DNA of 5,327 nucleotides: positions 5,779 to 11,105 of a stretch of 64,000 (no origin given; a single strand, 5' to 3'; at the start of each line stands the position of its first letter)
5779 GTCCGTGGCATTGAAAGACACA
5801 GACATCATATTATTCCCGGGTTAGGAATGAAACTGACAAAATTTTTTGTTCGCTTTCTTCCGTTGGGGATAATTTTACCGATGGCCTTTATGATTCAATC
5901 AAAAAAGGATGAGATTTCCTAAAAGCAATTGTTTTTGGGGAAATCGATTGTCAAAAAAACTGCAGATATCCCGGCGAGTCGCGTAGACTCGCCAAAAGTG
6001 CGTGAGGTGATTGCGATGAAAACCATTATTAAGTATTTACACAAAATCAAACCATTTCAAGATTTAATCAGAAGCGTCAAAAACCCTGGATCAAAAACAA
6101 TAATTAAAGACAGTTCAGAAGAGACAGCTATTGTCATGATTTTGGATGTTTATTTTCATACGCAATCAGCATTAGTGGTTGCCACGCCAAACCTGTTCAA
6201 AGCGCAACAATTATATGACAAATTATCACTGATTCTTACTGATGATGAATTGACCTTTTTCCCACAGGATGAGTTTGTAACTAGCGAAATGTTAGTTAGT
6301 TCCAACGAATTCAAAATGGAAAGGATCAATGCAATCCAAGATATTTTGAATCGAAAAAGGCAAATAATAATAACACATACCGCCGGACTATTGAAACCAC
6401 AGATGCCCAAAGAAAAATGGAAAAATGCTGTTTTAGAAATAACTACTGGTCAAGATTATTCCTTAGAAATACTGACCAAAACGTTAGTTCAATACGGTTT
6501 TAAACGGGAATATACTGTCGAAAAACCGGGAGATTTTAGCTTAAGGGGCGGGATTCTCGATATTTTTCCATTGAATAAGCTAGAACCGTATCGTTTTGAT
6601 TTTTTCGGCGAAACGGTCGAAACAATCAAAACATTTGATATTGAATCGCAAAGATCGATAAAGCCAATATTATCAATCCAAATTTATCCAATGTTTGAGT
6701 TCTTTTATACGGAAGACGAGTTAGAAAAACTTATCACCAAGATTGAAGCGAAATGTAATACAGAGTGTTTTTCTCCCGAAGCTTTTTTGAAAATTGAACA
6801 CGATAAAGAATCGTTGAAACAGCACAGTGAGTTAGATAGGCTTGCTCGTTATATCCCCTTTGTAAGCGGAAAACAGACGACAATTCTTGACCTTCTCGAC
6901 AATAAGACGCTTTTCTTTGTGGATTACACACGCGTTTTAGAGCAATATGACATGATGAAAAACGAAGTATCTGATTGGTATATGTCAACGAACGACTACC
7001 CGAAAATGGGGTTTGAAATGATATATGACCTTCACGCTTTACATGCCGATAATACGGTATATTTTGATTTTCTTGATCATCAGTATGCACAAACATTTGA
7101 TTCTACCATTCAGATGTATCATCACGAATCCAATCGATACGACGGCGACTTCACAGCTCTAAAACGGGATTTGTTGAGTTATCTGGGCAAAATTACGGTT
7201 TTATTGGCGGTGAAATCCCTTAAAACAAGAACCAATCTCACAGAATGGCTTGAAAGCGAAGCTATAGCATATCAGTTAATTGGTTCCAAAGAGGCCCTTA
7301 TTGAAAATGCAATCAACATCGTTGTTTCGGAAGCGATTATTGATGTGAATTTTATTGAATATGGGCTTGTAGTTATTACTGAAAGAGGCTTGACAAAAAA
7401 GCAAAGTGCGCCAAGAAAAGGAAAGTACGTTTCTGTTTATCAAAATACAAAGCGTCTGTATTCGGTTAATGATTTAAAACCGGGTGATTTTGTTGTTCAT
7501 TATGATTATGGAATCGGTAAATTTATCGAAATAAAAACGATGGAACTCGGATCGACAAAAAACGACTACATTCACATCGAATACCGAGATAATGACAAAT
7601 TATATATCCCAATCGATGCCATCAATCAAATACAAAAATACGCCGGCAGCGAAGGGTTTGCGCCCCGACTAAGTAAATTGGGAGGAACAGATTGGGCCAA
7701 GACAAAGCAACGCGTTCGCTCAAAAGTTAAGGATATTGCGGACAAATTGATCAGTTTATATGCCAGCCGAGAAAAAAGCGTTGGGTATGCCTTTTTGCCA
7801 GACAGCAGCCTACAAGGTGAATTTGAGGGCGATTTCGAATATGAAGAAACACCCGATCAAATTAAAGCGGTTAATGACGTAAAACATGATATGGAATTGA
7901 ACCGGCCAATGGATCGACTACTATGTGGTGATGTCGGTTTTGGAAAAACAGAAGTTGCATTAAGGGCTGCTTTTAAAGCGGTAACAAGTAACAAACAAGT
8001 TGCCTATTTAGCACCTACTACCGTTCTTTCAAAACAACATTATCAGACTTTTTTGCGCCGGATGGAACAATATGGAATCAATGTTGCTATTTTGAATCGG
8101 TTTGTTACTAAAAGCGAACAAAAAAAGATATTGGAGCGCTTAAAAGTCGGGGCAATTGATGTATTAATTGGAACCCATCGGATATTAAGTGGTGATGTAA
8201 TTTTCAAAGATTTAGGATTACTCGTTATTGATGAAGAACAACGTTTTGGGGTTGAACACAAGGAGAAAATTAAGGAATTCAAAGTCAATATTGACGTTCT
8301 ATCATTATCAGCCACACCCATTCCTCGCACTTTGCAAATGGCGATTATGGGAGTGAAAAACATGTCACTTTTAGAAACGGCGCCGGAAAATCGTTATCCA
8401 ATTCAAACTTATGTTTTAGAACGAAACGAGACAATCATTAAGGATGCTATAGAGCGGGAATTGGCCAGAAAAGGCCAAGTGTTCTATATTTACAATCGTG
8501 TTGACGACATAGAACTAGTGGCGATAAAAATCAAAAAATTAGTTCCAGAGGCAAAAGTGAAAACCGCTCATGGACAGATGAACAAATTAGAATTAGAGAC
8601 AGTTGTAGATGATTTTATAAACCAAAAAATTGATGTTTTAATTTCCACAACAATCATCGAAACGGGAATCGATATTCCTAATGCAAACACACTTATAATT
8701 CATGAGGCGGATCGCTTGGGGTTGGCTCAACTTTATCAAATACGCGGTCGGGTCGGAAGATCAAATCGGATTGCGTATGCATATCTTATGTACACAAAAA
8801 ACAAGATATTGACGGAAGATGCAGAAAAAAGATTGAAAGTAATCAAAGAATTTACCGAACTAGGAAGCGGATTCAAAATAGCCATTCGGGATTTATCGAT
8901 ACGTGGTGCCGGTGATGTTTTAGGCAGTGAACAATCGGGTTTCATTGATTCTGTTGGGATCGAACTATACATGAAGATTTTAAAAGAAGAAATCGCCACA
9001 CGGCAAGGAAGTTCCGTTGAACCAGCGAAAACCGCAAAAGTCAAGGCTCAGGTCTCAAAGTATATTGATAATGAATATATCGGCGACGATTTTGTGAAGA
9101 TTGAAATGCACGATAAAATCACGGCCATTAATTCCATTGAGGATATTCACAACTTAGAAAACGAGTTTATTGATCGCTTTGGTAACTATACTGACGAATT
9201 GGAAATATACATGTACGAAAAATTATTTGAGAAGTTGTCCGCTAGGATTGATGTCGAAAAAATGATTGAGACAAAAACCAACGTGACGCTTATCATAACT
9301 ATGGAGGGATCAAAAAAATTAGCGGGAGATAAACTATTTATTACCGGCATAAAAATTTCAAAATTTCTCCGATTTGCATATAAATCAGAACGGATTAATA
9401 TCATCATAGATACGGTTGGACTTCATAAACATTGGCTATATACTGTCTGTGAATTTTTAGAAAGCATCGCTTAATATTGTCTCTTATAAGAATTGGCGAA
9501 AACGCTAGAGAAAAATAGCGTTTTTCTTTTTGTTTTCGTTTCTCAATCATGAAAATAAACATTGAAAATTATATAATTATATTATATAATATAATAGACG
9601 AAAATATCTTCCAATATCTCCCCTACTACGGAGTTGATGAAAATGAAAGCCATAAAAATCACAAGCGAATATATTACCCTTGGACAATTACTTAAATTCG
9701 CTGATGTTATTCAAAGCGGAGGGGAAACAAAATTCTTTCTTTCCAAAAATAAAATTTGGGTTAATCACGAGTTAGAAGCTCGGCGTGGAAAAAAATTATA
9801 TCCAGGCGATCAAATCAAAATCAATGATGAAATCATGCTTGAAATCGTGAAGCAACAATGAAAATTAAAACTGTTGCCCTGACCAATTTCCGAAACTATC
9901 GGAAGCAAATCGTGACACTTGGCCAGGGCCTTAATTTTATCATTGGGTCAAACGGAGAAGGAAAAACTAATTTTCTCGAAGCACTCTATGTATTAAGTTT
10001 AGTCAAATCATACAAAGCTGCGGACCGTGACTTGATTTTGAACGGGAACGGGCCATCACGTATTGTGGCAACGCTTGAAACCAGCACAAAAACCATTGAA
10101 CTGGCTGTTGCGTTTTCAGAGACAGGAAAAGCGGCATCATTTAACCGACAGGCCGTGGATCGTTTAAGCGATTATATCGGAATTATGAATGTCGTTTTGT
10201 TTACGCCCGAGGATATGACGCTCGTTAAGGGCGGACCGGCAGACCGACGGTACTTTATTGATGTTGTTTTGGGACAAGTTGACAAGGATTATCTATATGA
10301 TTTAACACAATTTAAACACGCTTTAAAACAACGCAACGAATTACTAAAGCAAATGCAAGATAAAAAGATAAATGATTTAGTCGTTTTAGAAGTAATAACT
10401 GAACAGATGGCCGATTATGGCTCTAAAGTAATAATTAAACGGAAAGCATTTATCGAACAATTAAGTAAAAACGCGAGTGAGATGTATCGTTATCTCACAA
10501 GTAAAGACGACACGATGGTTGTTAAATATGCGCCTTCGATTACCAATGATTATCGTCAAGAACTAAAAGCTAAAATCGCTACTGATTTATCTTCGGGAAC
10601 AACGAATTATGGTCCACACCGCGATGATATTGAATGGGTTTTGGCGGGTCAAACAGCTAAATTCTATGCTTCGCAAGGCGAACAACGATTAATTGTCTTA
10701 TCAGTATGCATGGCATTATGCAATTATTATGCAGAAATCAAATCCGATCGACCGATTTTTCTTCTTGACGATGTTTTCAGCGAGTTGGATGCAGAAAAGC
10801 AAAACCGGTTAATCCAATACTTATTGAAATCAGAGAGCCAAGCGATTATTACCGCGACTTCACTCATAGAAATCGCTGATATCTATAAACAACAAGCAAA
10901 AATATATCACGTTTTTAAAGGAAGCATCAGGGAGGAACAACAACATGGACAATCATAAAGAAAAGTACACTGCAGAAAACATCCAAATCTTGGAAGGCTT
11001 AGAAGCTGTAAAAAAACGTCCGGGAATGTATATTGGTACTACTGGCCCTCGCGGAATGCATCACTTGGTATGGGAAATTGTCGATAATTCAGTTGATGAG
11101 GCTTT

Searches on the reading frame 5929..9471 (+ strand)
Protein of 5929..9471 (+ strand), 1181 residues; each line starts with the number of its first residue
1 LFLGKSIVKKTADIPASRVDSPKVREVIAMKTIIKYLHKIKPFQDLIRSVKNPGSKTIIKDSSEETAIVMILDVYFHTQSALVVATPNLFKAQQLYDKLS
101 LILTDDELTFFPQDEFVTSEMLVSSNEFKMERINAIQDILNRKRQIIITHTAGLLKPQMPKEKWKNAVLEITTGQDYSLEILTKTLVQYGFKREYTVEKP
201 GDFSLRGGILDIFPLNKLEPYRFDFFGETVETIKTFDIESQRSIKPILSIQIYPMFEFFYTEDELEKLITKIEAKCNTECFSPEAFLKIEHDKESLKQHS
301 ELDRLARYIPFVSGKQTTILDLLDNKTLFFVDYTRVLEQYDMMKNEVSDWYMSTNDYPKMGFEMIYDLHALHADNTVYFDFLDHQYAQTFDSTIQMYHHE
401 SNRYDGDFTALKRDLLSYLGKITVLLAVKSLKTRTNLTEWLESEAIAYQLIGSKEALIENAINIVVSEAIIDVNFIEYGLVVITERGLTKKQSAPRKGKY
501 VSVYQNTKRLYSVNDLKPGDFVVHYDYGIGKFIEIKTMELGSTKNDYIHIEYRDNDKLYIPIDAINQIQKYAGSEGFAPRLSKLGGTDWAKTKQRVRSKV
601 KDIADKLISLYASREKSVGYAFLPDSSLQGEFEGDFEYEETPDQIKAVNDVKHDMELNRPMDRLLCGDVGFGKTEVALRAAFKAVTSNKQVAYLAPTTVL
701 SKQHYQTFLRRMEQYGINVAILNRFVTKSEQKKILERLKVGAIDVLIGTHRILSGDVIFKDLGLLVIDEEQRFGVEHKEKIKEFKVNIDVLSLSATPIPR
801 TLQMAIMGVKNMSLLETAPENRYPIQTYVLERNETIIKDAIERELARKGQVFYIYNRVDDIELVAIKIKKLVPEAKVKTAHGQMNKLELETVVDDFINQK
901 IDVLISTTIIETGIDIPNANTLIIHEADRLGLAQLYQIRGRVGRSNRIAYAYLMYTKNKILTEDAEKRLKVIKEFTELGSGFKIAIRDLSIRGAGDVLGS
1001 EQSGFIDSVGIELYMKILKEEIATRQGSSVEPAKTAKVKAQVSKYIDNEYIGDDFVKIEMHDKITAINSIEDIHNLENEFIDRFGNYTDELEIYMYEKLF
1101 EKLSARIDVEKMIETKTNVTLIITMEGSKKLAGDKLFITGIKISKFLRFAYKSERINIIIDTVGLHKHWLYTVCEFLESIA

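Call 67: search_protein_families(library=pfam, proteins=[window:5929-9471:+], max_evalue=0.000001)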
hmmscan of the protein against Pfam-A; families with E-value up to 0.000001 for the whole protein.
window:5929-9471:+ (1181 aa): 6 families
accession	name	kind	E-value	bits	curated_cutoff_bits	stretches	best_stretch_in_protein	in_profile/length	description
PF00270.35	DEAD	-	7.1e-25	88.1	26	1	641-803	1-165/167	DEAD/DEAH box helicase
PF00271.37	Helicase_C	-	6.2e-24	84.8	23.5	1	841-945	10-109/110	Helicase conserved C-terminal domain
PF17757.6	UvrB_inter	-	4.8e-23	81.5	22.9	1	169-258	1-91/91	UvrB interaction domain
PF02559.22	CarD_TRCF_RID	-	5.8e-20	71.6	23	1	516-571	1-56/57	CarD-like/TRCF RID domain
PF03461.20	TRCF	-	6.8e-12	46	25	1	1041-1125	2-86/95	TRCF domain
PF04851.21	ResIII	-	1.5e-09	38.4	22.5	1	639-797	3-162/164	Type III restriction enzyme, res subunit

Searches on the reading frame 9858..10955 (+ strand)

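Call 67: search_protein_families(library=pfam, proteins=[window:9858-10955:+], max_evalue=0.000001)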
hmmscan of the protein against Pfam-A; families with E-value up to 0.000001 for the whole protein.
window:9858-10955:+ (366 aa): 4 families
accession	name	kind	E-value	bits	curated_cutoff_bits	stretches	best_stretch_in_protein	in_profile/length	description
PF02463.25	SMC_N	-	5.5e-23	82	40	1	3-336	2-199/220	RecF/RecN/SMC N terminal domain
PF13175.12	AAA_15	-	2.1e-13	51.1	32.1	1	1-325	1-228/374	AAA ATPase domain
PF13304.12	AAA_21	-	5.5e-08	33.7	27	0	25-74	1-54/304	AAA domain, putative AbiEii toxin, Type IV TA system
PF13476.12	AAA_23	-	5.9e-07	30.7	27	0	7-194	3-155/201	AAA domain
